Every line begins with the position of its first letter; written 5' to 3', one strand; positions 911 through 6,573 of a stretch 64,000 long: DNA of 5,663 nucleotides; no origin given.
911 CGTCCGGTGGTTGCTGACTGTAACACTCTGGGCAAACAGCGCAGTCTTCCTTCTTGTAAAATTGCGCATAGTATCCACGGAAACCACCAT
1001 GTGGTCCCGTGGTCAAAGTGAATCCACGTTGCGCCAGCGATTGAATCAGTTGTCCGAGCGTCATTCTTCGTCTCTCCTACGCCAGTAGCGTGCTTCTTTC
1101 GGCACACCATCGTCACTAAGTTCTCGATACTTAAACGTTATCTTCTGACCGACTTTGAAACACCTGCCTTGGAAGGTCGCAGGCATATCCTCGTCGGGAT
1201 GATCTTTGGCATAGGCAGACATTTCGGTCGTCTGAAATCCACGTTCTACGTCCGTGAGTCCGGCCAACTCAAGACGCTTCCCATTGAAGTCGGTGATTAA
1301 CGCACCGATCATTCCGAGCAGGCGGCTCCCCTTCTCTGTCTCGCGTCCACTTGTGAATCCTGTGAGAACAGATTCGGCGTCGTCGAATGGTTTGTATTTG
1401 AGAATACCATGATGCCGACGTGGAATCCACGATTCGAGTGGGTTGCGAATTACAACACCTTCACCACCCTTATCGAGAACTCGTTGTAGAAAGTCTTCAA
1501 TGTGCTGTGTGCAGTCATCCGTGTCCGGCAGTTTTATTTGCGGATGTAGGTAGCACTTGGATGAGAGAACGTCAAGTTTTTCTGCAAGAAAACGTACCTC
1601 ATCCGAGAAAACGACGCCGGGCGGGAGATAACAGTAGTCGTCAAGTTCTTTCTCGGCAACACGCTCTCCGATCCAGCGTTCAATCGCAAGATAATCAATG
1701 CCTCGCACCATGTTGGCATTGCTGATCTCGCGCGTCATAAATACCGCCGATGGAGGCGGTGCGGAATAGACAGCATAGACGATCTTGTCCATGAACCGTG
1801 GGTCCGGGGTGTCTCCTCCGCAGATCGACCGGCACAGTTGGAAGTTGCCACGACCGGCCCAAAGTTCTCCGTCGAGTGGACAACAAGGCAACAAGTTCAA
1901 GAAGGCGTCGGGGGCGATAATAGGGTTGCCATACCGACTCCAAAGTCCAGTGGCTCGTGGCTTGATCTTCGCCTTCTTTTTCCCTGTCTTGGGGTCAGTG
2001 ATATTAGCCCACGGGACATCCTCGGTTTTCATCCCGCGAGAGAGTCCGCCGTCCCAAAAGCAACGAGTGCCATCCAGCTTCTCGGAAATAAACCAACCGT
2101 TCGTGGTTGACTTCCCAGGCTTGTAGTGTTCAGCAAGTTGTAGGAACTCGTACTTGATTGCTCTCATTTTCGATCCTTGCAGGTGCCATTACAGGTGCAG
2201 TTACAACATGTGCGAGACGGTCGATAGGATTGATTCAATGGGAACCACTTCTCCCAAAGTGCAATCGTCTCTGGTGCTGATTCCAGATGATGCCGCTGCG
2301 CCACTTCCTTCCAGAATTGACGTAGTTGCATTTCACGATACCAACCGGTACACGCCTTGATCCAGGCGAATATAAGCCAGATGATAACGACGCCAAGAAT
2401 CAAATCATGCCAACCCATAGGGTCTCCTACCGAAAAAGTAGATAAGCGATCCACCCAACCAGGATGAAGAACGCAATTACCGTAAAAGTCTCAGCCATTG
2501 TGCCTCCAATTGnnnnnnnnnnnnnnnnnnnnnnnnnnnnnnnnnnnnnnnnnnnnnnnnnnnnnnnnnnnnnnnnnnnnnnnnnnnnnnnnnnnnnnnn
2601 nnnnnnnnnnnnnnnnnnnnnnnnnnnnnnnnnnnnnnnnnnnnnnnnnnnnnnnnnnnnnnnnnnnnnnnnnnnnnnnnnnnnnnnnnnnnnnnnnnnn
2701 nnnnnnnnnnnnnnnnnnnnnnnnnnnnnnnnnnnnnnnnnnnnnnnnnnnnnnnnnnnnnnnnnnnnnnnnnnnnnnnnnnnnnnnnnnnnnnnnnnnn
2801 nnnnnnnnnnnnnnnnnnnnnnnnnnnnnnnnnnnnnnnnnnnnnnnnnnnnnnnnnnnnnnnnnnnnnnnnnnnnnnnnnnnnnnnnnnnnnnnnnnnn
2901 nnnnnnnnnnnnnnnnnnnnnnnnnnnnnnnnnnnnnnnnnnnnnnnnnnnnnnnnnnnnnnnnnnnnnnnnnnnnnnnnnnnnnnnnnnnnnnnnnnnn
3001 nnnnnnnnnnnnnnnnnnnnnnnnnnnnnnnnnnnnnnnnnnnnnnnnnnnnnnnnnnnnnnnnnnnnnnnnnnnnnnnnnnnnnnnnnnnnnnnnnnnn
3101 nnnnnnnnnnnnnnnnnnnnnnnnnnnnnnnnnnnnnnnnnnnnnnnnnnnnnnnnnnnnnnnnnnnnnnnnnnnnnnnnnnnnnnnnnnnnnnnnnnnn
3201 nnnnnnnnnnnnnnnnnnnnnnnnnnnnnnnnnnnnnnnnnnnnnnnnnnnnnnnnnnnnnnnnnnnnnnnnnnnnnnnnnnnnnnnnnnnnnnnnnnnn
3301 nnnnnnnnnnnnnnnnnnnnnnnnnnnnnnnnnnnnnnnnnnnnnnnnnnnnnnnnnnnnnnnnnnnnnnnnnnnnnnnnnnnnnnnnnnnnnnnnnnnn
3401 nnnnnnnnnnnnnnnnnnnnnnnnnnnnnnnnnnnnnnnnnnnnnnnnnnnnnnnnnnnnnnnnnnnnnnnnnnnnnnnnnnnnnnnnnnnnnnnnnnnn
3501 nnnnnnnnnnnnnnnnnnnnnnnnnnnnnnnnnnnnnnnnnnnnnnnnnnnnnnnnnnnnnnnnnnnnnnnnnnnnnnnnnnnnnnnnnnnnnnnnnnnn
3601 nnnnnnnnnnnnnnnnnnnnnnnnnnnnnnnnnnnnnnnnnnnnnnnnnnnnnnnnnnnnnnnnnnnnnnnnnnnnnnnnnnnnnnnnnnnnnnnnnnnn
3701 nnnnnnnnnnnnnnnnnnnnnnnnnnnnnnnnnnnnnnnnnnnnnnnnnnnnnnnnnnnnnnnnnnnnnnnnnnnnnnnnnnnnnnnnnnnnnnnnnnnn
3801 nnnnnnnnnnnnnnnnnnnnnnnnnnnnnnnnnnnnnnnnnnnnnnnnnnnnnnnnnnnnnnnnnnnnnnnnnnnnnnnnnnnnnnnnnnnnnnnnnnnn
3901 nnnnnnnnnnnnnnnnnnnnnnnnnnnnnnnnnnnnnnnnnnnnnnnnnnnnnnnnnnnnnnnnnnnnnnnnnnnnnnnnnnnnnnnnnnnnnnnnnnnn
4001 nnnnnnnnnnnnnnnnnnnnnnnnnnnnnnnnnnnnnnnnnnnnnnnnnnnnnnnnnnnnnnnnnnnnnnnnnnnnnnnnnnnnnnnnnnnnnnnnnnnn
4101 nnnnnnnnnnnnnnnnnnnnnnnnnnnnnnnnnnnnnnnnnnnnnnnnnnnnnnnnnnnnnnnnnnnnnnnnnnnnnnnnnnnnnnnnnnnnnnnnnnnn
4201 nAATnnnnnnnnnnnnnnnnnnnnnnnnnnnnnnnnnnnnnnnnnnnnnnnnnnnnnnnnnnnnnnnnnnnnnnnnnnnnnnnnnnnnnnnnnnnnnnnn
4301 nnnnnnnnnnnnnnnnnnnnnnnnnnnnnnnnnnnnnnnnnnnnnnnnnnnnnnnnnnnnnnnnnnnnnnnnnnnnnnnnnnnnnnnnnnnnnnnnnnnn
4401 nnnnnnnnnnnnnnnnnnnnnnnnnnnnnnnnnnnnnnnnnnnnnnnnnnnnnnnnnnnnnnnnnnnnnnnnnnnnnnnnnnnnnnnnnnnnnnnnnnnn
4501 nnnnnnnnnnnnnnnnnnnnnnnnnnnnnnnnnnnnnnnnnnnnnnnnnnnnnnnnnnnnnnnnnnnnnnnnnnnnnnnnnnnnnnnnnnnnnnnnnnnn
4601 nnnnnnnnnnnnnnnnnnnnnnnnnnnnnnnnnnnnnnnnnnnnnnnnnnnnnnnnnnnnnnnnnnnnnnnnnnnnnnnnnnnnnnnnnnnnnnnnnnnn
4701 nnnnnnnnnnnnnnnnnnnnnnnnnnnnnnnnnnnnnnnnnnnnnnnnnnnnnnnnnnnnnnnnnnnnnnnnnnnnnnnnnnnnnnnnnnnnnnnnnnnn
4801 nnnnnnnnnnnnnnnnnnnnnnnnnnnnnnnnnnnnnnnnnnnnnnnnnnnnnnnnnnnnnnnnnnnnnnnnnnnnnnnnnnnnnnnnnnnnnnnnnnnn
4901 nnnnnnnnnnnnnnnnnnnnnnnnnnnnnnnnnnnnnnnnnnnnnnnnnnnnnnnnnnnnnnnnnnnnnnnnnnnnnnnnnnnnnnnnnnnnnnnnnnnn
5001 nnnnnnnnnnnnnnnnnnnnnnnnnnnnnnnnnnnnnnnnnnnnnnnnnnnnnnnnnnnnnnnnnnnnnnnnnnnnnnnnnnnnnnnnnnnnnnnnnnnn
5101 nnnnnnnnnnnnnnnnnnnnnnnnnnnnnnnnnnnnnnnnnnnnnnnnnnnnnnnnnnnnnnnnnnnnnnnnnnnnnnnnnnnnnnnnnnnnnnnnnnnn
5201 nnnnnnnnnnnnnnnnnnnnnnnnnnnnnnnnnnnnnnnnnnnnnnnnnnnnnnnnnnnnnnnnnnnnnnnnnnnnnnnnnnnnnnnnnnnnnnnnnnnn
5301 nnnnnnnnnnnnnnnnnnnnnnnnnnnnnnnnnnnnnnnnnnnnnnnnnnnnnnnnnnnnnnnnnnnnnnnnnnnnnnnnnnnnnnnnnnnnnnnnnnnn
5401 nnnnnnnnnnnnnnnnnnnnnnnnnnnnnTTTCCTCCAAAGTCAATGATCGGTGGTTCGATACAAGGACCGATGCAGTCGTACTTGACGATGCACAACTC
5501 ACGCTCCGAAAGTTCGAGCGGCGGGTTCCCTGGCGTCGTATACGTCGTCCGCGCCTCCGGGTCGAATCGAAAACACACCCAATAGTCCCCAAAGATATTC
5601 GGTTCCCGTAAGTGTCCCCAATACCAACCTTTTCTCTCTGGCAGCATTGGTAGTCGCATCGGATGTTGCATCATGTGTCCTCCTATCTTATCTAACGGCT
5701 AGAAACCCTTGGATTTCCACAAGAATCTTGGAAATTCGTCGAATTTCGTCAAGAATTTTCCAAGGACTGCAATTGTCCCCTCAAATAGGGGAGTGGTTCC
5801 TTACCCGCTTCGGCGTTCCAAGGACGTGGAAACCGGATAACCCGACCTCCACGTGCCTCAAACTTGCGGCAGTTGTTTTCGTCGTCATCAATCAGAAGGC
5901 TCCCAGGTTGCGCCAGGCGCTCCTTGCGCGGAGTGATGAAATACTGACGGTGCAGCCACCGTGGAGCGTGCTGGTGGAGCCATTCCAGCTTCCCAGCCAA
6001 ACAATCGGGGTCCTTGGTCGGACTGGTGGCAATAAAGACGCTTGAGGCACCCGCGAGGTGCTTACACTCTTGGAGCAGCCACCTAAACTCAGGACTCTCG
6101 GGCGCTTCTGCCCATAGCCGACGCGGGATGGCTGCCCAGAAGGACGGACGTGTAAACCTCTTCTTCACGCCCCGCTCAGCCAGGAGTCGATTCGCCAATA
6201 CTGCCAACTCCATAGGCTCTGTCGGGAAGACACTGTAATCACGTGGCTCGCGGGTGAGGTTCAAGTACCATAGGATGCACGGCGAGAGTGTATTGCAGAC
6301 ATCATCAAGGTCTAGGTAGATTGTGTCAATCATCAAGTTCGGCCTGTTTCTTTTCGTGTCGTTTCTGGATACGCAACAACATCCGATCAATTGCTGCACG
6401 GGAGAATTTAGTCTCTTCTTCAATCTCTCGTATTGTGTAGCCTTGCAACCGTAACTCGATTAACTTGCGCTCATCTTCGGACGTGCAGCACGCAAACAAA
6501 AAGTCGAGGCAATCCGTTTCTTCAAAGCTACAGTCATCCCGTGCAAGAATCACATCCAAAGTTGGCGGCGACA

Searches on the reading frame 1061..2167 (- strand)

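Call 60: search_protein_families(library=pfam, proteins=[window:1061-2167:-], max_evalue=0.01)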
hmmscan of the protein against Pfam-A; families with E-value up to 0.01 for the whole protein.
window:1061-2167:- (368 aa): 2 families
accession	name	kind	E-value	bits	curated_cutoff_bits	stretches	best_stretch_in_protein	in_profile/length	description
PF14743.12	DNA_ligase_OB_2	-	2.5e-07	31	28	1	283-365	6-66/66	DNA ligase OB-like domain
PF01068.26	DNA_ligase_A_M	-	0.00011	22.4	26.2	1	218-259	162-204/204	ATP dependent DNA ligase domain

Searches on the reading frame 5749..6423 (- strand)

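Call 63: search_protein_families(library=phrogs, proteins=[window:5749-6423:-], max_evalue=0.001)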
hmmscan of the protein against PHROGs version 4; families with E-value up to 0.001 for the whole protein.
window:5749-6423:- (224 aa): 2 families
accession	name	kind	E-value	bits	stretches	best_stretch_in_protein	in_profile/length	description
phrog_2643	-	moron, auxiliary metabolic gene and host takeover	6.7e-11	43.2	1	102-205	52-163/182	5'-3' deoxyribonucleotidase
phrog_420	-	unknown function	5.6e-10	40.2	1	128-207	101-184/267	unknown function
